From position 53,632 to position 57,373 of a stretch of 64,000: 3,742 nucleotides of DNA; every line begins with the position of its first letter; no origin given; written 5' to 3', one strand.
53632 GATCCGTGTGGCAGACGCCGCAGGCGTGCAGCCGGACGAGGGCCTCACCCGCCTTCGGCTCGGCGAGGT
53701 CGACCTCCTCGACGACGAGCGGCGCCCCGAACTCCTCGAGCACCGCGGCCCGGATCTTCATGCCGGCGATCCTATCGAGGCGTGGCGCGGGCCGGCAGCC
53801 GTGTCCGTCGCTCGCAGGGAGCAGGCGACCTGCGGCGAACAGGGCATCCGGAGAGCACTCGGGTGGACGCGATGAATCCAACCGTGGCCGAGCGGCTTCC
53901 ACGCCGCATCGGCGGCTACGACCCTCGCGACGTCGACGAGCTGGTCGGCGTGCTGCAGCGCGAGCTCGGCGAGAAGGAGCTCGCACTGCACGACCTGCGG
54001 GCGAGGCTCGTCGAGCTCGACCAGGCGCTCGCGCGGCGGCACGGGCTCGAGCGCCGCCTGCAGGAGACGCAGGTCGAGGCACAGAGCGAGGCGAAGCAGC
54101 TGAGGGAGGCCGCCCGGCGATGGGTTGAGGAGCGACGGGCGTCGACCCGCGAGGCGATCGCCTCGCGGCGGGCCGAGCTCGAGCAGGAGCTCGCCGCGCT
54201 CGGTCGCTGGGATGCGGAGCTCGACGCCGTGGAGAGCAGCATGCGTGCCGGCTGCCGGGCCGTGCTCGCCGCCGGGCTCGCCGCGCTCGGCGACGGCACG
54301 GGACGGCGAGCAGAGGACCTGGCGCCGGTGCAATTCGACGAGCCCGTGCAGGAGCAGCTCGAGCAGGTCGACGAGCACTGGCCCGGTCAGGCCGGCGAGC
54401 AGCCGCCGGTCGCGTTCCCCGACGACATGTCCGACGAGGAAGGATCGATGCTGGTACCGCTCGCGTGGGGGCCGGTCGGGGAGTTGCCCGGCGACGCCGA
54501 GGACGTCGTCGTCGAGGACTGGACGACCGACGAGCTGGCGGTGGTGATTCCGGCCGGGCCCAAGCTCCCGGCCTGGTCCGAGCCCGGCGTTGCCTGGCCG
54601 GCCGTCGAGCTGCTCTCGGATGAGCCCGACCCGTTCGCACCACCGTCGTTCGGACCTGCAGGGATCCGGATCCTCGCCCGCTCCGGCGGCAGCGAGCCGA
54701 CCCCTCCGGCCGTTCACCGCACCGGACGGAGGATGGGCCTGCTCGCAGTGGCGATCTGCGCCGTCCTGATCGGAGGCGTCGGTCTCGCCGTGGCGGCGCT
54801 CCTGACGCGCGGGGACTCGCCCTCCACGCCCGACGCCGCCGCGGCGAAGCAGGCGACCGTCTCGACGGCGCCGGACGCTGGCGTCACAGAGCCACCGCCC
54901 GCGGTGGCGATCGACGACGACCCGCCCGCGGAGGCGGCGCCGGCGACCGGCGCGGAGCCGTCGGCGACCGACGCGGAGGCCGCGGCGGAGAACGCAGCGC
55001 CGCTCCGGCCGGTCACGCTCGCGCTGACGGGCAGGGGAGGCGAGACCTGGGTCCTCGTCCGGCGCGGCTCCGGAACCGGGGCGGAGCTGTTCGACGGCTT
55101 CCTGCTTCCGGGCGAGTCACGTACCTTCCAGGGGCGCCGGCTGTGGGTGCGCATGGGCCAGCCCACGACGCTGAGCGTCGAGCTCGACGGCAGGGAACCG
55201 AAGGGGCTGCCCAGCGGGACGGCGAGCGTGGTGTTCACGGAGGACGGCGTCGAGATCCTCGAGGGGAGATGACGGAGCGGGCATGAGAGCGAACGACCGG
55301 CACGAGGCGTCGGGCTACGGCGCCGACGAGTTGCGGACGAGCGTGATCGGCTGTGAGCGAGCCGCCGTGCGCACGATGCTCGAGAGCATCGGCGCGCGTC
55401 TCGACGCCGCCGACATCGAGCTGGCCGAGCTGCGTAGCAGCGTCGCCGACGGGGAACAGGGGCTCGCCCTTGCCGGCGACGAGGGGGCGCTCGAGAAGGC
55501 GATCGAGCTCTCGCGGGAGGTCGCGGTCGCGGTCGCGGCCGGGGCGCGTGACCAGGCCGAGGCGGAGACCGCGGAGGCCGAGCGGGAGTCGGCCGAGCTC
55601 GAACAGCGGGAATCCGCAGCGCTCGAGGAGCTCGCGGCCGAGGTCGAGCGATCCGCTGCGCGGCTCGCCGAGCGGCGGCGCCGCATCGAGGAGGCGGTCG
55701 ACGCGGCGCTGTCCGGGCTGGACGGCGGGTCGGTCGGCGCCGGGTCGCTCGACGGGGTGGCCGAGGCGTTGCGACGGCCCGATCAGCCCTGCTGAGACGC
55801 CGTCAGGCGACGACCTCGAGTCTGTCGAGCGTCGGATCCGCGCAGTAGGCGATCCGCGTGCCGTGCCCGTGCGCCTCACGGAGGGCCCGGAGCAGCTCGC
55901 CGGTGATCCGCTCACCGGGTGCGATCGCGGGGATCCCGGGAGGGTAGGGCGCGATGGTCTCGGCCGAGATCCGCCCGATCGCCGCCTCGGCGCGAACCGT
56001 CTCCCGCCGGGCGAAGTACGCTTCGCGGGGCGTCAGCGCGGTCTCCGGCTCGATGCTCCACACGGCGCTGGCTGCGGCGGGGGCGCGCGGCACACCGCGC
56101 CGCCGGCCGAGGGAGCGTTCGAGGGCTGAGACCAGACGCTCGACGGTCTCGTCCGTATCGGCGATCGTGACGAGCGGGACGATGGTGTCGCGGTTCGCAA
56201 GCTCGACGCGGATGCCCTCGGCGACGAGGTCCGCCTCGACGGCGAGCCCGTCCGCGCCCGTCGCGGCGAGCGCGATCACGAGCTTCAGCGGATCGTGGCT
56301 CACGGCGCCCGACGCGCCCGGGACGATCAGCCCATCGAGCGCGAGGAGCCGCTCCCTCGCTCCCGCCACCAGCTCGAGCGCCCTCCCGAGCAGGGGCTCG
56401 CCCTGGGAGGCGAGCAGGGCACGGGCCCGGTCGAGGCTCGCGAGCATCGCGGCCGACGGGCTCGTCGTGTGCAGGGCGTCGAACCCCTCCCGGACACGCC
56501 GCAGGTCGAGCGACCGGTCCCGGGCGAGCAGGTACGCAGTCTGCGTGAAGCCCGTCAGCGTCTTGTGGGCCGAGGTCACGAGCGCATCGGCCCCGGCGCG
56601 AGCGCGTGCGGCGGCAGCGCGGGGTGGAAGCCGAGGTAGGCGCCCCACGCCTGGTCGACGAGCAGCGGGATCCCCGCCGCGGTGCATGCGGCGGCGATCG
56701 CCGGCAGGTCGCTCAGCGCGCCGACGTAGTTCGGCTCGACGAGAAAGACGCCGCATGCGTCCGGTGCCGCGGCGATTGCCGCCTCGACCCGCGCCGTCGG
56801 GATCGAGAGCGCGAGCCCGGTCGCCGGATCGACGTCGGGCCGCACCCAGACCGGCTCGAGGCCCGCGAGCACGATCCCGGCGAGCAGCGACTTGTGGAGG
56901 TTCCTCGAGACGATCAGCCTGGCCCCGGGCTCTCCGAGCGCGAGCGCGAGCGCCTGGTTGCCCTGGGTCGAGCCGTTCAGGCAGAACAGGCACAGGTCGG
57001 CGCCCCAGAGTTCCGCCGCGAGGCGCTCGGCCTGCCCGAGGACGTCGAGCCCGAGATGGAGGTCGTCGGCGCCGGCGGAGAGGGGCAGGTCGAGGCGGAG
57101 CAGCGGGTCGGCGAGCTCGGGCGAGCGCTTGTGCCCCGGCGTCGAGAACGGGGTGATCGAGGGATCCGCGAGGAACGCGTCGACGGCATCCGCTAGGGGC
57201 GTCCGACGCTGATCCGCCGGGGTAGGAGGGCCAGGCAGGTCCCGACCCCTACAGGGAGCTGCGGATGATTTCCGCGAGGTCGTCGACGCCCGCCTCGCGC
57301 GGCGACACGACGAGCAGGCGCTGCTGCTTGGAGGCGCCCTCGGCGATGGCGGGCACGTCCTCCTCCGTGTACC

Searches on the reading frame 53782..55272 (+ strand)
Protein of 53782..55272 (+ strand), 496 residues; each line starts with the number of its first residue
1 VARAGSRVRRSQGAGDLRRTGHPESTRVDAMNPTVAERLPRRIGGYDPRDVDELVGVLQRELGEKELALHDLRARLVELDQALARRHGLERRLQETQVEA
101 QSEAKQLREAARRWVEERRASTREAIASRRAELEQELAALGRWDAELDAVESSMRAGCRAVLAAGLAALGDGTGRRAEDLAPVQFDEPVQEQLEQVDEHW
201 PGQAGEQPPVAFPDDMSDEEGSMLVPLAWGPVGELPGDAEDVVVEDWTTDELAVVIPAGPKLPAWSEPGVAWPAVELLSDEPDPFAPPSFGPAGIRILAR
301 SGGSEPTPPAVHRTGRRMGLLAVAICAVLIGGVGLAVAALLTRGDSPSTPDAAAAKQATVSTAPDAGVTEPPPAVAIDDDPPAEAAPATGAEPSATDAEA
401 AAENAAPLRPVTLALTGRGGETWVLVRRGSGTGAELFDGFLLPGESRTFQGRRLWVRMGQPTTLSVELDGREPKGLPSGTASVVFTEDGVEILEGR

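Call 54: search_protein_families(library=pfam, proteins=[window:53782-55272:+], max_evalue=0.00001)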
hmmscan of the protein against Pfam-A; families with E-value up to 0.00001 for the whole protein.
window:53782-55272:+ (496 aa): 1 family
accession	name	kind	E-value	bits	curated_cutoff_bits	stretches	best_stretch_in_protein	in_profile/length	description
PF05103.18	DivIVA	-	5.9e-07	29.9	28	1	40-146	12-115/131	DivIVA protein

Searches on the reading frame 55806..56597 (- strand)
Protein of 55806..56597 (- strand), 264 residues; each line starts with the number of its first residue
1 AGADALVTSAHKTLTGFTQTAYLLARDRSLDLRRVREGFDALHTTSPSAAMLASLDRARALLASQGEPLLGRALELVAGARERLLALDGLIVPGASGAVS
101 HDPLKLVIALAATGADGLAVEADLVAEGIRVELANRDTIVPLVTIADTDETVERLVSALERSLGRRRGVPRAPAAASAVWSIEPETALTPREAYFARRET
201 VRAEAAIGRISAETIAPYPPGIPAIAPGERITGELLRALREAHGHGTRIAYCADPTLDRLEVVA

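Call 54: search_protein_families(library=pfam, proteins=[window:55806-56597:-], max_evalue=0.00001)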
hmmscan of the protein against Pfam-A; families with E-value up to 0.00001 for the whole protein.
window:55806-56597:- (264 aa): 2 families
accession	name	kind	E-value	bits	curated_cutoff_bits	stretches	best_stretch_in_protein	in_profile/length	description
PF01276.26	OKR_DC_1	-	2.6e-12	46.7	27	1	7-84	235-314/417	Orn/Lys/Arg decarboxylase, major domain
PF03711.20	OKR_DC_1_C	-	1.5e-10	41.9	24.2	1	178-234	39-99/132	Orn/Lys/Arg decarboxylase, C-terminal domain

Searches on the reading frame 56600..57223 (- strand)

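Call 54: search_protein_families(library=pfam, proteins=[window:56600-57223:-], max_evalue=0.00001)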
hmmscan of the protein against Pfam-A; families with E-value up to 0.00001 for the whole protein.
window:56600-57223:- (208 aa): 2 families
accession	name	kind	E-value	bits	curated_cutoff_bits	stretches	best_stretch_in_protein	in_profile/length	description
PF01276.26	OKR_DC_1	-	3e-28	99.2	27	1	39-202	44-215/417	Orn/Lys/Arg decarboxylase, major domain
PF01041.23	DegT_DnrJ_EryC1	-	8.3e-07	29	19.8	1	66-193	30-148/360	DegT/DnrJ/EryC1/StrS aminotransferase family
